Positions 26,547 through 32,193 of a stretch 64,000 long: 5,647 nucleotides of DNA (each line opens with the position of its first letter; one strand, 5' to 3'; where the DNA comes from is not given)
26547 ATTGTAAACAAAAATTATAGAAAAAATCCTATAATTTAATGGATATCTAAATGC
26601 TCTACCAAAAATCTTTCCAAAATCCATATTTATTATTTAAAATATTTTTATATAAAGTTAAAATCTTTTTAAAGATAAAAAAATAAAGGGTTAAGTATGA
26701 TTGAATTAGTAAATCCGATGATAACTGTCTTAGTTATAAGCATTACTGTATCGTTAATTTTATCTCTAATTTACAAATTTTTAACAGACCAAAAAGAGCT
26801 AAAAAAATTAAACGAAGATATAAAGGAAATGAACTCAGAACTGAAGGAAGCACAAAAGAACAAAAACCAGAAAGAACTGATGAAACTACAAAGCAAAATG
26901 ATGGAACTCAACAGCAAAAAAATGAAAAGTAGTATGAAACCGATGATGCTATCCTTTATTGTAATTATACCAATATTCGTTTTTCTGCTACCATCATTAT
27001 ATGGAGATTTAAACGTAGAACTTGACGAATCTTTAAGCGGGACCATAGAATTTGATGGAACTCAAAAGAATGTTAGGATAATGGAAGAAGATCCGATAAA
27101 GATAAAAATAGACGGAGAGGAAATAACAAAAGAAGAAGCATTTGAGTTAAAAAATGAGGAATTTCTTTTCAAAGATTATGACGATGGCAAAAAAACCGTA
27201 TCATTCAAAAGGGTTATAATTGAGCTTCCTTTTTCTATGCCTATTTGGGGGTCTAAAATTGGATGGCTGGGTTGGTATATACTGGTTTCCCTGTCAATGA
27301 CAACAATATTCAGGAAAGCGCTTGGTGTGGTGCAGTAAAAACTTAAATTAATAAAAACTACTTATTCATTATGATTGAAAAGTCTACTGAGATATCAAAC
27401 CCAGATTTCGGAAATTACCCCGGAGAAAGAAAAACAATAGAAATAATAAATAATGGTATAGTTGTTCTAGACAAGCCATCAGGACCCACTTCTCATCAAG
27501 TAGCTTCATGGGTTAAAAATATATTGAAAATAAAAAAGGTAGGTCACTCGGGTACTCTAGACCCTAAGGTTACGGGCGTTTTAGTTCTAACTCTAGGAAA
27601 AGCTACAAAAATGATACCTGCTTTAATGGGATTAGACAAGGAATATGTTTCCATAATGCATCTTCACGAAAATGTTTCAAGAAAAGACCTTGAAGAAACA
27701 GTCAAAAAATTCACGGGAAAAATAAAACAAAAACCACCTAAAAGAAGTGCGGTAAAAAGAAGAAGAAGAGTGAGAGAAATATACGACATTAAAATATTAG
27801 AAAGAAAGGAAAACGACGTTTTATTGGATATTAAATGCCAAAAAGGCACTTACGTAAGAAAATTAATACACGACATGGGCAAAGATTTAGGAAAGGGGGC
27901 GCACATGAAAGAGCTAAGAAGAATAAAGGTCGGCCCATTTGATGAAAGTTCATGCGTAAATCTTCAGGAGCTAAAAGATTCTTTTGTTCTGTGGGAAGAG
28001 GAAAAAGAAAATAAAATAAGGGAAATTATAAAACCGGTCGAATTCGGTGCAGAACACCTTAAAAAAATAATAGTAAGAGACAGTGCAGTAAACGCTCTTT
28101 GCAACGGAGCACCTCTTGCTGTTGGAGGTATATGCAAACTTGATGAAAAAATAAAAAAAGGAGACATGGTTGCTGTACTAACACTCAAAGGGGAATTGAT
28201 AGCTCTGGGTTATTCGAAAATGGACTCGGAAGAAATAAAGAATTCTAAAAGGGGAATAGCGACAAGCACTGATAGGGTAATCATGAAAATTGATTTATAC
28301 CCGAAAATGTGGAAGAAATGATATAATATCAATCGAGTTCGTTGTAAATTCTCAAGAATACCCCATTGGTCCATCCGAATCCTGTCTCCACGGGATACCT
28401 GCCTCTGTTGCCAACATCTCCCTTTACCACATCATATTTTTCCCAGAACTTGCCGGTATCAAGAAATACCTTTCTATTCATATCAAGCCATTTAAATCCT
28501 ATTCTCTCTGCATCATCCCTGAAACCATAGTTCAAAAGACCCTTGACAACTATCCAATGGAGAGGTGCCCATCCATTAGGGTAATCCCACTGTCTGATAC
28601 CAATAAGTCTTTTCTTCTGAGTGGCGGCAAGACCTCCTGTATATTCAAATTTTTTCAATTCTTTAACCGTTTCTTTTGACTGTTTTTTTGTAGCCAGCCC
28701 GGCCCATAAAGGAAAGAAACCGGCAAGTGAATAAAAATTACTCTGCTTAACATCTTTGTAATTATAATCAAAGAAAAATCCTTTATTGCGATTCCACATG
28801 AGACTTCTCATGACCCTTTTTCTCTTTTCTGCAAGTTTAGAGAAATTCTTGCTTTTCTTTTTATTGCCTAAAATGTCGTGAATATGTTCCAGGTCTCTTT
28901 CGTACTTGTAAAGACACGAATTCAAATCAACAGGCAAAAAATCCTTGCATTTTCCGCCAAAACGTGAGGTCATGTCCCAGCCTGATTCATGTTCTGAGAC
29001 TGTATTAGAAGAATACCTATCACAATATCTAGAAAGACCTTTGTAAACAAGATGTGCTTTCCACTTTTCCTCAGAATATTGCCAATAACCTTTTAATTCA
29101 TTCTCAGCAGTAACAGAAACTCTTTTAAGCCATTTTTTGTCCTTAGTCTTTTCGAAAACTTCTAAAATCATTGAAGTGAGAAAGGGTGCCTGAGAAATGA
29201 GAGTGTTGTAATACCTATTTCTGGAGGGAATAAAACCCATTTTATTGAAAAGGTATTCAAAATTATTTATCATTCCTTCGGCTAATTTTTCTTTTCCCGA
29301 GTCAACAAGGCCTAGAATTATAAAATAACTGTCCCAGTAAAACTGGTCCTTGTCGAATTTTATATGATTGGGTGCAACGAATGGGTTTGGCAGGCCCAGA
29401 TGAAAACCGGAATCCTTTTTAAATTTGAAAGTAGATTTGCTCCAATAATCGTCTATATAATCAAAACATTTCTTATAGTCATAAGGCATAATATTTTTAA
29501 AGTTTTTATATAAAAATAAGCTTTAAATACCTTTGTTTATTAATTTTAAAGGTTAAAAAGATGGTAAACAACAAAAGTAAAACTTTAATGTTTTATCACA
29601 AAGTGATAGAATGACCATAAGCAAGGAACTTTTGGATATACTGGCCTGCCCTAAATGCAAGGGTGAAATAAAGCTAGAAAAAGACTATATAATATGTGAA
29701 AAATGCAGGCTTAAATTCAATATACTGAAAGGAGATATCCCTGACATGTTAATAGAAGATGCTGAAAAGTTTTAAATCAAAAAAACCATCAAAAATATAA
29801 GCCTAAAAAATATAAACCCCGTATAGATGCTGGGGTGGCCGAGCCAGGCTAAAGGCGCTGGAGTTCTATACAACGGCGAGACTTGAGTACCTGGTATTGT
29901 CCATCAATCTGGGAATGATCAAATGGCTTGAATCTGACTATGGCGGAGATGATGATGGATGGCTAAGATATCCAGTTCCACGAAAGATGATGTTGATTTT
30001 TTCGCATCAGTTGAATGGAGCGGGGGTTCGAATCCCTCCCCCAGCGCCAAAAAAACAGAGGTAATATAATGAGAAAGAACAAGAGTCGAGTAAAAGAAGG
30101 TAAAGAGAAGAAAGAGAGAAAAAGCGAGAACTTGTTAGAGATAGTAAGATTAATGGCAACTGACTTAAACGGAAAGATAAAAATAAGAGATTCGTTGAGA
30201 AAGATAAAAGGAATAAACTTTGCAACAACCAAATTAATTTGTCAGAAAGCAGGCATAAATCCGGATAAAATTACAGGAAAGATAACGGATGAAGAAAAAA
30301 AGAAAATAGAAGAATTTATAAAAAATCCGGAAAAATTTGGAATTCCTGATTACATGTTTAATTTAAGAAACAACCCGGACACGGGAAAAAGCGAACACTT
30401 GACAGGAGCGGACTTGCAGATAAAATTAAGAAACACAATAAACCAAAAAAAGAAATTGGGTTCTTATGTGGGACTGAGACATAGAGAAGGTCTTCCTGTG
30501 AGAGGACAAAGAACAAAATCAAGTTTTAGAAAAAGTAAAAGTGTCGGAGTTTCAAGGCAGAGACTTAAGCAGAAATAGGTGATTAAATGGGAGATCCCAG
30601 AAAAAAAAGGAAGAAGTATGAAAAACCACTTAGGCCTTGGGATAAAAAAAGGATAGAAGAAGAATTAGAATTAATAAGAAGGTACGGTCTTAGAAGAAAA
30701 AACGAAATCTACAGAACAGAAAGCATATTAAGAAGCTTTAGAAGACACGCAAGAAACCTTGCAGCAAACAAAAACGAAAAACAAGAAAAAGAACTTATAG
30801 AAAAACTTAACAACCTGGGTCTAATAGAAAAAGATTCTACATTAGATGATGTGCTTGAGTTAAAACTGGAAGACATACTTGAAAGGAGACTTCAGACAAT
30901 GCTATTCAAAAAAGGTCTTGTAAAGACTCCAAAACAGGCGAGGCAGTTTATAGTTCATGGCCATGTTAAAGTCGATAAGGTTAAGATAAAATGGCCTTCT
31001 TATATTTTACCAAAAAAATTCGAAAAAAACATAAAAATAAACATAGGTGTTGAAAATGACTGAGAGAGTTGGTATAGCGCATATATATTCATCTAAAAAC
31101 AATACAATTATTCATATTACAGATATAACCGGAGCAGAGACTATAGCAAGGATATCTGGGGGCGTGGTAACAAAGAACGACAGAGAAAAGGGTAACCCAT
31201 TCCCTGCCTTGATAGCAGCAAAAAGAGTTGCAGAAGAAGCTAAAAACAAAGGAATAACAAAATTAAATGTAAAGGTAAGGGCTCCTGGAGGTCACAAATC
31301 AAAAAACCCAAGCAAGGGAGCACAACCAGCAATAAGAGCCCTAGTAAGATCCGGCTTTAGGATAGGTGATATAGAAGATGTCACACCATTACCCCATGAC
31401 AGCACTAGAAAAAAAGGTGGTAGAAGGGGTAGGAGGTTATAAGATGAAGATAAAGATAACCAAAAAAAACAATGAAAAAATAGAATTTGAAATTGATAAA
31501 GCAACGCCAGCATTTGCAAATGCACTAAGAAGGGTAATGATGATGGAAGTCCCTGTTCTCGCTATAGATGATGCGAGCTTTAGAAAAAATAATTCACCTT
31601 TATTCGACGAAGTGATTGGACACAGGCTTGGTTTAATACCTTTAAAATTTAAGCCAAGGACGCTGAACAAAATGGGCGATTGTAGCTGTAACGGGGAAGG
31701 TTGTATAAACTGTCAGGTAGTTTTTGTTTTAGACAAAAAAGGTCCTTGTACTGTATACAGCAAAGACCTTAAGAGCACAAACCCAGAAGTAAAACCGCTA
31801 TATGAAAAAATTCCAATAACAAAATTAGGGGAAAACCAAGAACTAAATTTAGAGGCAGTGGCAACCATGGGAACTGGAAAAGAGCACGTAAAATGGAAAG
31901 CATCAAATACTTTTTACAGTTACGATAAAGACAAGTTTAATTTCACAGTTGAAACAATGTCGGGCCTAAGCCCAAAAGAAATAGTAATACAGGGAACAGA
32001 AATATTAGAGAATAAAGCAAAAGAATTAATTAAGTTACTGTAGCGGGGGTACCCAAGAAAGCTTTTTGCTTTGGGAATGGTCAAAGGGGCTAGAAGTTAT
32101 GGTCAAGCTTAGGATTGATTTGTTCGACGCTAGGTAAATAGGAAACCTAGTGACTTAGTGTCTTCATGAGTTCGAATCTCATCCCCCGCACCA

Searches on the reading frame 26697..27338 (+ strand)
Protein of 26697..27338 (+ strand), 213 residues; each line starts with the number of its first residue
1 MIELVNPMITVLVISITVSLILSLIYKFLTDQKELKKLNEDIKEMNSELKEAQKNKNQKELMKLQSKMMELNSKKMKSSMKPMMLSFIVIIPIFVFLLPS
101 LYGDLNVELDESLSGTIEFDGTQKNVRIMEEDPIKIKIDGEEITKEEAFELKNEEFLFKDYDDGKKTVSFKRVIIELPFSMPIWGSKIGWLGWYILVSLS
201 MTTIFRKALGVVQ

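Call 88: search_protein_families(library=pfam, proteins=[window:26697-27338:+], max_evalue=0.00001)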
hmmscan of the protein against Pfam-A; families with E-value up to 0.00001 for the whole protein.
window:26697-27338:+ (213 aa): 2 families
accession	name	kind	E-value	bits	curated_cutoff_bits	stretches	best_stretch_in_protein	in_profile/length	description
PF01956.21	EMC3_TMCO1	-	6.9e-18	65.4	27.1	1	5-97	13-108/169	Integral membrane protein EMC3/TMCO1-like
PF02096.25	60KD_IMP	-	2.4e-06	28.1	35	1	10-99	4-89/163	60Kd inner membrane protein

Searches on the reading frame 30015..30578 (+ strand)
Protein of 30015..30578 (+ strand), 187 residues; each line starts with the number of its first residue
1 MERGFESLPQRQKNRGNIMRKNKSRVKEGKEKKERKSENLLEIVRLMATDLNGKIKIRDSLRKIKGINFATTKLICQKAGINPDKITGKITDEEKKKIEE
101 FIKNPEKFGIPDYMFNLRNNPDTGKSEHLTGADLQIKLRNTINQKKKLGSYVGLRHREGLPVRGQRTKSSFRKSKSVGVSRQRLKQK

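Call 88: search_protein_families(library=pfam, proteins=[window:30015-30578:+], max_evalue=0.00001)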
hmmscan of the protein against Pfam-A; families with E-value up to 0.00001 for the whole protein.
window:30015-30578:+ (187 aa): 1 family
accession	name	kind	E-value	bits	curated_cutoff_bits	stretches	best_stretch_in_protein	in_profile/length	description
PF00416.27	Ribosomal_S13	-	1.2e-32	113.4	31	1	45-172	1-127/128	Ribosomal protein S13/S18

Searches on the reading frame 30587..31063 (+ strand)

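Call 88: search_protein_families(library=pfam, proteins=[window:30587-31063:+], max_evalue=0.00001)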
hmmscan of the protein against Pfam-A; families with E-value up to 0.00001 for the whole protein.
window:30587-31063:+ (158 aa): 1 family
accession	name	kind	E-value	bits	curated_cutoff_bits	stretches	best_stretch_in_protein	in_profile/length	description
PF01479.30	S4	-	4.5e-13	49.1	22.8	1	100-141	1-42/48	S4 domain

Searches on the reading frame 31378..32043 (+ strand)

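Call 88: search_protein_families(library=pfam, proteins=[window:31378-32043:+], max_evalue=0.00001)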
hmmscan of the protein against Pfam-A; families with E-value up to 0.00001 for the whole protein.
window:31378-32043:+ (221 aa): 2 families
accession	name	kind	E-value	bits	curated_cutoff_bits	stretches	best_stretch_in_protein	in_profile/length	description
PF01000.31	RNA_pol_A_bac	-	1.7e-20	73.9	33.9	1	80-172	6-101/119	RNA polymerase Rpb3/RpoA insert domain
PF01193.29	RNA_pol_L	-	2.2e-16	59.8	24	1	36-213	1-73/74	RNA polymerase Rpb3/Rpb11 dimerisation domain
